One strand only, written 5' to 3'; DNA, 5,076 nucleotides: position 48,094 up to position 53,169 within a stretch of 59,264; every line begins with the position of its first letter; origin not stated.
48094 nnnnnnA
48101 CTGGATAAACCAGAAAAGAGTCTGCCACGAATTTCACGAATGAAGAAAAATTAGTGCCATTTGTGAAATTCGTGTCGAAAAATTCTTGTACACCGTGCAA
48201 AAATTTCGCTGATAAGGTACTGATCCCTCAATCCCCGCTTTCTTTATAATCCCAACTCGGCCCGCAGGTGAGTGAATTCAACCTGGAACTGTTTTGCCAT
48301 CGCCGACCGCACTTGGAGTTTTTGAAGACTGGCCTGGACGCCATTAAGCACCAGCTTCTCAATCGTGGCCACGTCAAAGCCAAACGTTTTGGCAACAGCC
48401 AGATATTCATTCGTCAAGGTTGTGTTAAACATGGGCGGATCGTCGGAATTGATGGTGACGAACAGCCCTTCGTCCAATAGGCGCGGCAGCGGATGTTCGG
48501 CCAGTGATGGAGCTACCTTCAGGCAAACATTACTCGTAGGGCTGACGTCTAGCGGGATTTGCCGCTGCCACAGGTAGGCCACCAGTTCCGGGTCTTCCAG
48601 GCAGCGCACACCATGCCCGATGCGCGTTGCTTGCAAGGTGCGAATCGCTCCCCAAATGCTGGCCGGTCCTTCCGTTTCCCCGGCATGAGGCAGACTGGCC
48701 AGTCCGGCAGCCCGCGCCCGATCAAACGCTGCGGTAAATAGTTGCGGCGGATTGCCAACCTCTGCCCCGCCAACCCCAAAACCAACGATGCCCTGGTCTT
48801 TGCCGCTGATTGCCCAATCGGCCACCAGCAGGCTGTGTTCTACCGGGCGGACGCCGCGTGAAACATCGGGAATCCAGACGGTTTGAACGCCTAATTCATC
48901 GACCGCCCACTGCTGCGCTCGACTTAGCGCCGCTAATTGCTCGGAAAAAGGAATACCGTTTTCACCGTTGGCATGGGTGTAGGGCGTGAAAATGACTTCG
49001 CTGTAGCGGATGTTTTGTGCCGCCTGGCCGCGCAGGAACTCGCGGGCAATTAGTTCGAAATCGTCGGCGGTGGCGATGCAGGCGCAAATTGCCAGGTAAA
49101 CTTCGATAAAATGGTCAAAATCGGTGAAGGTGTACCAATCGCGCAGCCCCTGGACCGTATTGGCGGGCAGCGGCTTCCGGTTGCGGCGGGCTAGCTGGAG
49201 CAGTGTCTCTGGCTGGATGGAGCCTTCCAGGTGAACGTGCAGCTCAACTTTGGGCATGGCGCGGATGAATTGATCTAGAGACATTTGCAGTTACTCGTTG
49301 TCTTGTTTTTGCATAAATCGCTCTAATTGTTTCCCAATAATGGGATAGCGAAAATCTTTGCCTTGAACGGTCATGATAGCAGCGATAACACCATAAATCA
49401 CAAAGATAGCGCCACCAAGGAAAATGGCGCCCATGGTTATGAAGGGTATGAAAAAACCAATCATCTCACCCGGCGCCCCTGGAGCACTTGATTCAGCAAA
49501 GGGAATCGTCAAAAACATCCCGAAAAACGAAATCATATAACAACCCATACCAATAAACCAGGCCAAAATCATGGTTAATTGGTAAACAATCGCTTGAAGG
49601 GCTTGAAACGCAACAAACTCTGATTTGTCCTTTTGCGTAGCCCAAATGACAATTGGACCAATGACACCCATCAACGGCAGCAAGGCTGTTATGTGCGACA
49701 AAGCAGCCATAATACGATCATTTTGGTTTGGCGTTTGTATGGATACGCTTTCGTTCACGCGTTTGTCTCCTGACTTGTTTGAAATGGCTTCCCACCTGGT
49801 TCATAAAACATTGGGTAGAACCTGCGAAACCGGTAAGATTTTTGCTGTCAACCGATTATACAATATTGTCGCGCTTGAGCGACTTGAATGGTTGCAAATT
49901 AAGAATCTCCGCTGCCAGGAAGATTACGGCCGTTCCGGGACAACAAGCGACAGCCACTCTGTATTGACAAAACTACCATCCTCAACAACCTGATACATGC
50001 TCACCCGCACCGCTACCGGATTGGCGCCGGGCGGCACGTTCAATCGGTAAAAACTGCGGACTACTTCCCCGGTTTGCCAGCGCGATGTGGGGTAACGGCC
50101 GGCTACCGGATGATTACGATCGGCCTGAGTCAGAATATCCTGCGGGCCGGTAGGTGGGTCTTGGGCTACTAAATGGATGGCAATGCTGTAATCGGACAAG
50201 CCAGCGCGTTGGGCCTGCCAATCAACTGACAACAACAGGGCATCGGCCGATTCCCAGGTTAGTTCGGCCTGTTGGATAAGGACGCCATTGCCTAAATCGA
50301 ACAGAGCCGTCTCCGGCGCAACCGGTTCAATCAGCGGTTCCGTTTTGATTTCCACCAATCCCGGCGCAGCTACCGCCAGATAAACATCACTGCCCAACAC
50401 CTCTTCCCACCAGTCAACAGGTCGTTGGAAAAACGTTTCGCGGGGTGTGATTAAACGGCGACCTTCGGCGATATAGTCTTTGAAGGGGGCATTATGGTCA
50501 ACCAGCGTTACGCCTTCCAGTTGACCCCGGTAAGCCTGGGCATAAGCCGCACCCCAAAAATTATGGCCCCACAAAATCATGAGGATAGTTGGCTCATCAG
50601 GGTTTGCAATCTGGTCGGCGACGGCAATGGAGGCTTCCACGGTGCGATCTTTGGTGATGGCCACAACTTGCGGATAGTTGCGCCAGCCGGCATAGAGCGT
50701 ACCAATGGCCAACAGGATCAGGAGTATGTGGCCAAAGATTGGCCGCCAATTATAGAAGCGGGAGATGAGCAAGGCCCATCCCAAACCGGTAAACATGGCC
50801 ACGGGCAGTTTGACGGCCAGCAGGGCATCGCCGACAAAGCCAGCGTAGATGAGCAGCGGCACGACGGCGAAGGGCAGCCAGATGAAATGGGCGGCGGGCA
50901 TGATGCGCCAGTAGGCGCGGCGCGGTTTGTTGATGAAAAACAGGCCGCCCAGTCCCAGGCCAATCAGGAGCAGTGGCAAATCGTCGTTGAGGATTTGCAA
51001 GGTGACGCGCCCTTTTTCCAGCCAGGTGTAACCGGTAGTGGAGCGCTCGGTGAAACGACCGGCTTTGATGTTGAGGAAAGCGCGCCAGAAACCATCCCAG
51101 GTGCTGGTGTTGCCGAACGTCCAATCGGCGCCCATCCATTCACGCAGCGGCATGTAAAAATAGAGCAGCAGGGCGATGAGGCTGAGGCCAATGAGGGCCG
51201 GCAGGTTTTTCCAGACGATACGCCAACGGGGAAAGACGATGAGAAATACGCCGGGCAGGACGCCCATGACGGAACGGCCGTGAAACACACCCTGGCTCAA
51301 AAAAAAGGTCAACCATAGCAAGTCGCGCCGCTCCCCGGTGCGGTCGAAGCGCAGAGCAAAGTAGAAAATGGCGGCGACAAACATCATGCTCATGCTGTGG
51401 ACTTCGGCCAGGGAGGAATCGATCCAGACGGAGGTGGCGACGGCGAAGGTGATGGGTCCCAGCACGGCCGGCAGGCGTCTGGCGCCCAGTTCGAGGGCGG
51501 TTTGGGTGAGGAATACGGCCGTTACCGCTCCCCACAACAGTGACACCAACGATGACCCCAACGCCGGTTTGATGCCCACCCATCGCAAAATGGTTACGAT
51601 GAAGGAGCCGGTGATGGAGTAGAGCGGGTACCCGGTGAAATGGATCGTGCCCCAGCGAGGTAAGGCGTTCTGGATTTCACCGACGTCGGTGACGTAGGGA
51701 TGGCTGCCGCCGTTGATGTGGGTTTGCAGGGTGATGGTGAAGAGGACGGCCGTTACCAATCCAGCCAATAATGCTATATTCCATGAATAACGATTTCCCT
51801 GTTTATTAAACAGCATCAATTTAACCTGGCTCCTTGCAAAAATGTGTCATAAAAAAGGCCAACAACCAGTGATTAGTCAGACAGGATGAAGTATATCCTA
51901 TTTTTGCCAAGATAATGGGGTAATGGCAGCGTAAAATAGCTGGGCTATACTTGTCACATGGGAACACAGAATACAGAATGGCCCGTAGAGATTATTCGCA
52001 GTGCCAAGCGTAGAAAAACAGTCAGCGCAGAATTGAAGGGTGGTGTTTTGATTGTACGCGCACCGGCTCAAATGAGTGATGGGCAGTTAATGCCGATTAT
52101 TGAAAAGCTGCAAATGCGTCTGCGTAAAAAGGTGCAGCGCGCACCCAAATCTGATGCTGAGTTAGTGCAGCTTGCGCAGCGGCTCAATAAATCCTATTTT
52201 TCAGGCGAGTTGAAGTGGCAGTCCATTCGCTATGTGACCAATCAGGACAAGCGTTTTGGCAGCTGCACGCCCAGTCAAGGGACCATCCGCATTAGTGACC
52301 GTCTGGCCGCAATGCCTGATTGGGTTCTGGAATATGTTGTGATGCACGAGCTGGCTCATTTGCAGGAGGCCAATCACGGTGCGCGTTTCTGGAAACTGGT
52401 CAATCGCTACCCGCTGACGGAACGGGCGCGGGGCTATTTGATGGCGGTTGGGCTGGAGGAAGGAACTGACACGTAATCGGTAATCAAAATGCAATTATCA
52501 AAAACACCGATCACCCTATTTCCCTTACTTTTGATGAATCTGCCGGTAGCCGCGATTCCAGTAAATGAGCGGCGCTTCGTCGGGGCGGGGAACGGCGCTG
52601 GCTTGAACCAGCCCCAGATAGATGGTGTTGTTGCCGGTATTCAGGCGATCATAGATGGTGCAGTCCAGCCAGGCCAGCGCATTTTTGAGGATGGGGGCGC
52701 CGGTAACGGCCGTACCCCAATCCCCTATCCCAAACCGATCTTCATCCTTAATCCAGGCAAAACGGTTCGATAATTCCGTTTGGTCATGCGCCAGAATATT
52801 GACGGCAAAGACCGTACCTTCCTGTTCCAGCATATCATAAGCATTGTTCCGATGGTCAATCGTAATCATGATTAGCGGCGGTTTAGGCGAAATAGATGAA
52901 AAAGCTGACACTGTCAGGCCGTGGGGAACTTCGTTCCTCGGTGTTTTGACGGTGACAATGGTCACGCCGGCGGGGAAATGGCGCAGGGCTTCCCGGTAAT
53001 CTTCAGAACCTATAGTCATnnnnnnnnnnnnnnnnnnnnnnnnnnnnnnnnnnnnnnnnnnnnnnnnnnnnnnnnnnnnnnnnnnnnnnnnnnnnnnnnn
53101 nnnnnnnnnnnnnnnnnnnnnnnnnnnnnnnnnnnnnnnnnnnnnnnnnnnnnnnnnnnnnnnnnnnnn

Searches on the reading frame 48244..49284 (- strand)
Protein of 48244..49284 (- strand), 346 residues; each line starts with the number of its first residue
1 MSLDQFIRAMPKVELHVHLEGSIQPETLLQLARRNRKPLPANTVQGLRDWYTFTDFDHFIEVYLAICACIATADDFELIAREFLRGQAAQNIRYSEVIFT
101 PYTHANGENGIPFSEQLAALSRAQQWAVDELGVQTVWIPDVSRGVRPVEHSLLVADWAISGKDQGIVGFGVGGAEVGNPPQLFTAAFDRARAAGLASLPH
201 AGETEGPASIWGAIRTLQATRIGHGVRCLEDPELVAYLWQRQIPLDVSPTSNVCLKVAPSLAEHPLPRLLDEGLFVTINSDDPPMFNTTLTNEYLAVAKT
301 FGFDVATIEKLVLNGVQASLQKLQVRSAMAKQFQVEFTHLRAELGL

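Call 40: search_protein_families(library=pfam, proteins=[window:48244-49284:-], max_evalue=0.00001)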
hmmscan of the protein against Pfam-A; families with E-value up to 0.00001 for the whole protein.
window:48244-49284:- (346 aa): 2 families
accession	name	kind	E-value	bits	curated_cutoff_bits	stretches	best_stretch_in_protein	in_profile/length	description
PF00962.28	A_deaminase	-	5.2e-88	295.7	27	1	11-330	1-324/330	Adenosine deaminase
PF19326.5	AMP_deaminase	-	1.8e-08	33.7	27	1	198-322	455-578/630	AMP deaminase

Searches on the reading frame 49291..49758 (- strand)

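Call 64: search_protein_families(library=pfam, proteins=[window:49291-49758:-], max_evalue=0.0001)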
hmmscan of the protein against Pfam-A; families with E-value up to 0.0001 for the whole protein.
window:49291-49758:- (155 aa): 1 family
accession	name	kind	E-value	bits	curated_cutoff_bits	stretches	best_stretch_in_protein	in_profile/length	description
PF09685.15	DUF4870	-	3.8e-17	62.7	25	1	14-142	1-104/107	Domain of unknown function (DUF4870)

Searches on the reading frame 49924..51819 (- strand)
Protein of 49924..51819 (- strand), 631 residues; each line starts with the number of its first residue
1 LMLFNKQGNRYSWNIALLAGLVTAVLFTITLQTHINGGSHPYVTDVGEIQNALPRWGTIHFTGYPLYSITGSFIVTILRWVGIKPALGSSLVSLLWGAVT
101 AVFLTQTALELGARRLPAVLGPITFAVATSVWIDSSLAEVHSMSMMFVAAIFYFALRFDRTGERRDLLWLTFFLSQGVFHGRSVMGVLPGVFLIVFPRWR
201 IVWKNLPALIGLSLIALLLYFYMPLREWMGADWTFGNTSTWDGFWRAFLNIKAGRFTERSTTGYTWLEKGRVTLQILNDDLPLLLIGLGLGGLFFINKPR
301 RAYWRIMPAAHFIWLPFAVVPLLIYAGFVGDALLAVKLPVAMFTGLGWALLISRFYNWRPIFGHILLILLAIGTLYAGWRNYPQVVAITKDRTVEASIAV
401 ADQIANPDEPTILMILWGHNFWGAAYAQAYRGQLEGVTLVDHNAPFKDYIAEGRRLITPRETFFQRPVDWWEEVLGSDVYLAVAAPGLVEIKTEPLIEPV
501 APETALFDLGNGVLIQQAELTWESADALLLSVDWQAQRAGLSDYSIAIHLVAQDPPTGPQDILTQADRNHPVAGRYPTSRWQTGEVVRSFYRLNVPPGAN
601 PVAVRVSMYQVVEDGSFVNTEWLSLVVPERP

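Call 64: search_protein_families(library=pfam, proteins=[window:49924-51819:-], max_evalue=0.0001)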
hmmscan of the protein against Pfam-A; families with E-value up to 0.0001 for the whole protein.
window:49924-51819:- (631 aa): 1 family
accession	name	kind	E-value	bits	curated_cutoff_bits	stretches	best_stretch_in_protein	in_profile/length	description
PF11028.14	TMEM260-like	-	1.7e-13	51.2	24.2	1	45-195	1-170/179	Protein O-mannosyl-transferase TMEM260-like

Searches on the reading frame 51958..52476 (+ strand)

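Call 32: search_protein_families(library=ncbifam, proteins=[window:51958-52476:+], max_evalue=0.001)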
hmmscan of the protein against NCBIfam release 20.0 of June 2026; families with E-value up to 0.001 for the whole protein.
window:51958-52476:+ (172 aa): 0 families

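Call 64: search_protein_families(library=pfam, proteins=[window:51958-52476:+], max_evalue=0.0001)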
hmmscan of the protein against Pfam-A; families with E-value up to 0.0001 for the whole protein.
window:51958-52476:+ (172 aa): 2 families
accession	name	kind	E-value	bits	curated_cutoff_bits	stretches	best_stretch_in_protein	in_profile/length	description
PF01863.23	YgjP-like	-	4e-25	89.5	26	1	84-151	128-193/207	YgjP-like, metallopeptidase domain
PF10263.15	SprT-like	-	6.1e-06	26.5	25.6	1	71-136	3-73/108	SprT-like family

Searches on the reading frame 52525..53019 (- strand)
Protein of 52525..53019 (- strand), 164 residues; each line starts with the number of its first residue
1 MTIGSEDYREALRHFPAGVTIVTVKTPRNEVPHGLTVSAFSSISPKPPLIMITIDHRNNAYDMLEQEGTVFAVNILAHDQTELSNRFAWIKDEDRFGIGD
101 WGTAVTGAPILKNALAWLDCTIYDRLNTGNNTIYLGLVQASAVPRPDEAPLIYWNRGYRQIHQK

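Call 32: search_protein_families(library=ncbifam, proteins=[window:52525-53019:-], max_evalue=0.001)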
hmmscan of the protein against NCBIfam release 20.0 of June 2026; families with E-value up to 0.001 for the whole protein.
window:52525-53019:- (164 aa): 8 families
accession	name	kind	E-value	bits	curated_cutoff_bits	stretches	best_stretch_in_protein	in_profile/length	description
NF045630.1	monooxsub_HsaB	equivalog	1.5e-31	109.7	230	1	3-163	5-161/186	3-hydroxy-9,10-secoandrosta-1,3,5(10)-triene-9,17-dione monooxygenase reductase subunit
NF042921.1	HpaC_Thermus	equivalog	1.2e-29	103.3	200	1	5-161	2-149/150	4-hydroxyphenylacetate 3-monooxygenase reductase subunit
NF045919.1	HphnlacHdxRed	equivalog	9.1e-29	100.5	340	1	3-159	5-156/309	p-hydroxyphenylacetate 3-hydroxylase reductase component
NF052639.1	FlvnRedFerAPor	equivalog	8.8e-27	93.7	260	1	6-161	5-155/158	flavin reductase FerA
TIGR03615.1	RutF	equivalog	9.5e-26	90.7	254.75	1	5-160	3-155/156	NADH-dependent FMN reductase RutF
NF045733.1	StyMonoxStyB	equivalog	1.8e-24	86.4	200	1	6-160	2-148/150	styrene monooxygenase NADH-dependent flavin reductase subunit StyB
TIGR02296.1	HpaC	equivalog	1.8e-22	80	205.95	1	8-161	1-153/154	4-hydroxyphenylacetate 3-monooxygenase, reductase component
NF012030.0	PRK15486.1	equivalog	2.3e-14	53.5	315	1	8-160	10-161/170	4-hydroxyphenylacetate 3-monooxygenase reductase subunit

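Call 64: search_protein_families(library=pfam, proteins=[window:52525-53019:-], max_evalue=0.0001)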
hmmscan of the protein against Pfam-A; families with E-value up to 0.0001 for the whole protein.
window:52525-53019:- (164 aa): 1 family
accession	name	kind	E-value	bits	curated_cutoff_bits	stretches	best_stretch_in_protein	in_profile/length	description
PF01613.24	Flavin_Reduct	-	4.6e-37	127.9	27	1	12-161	1-152/153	Flavin reductase like domain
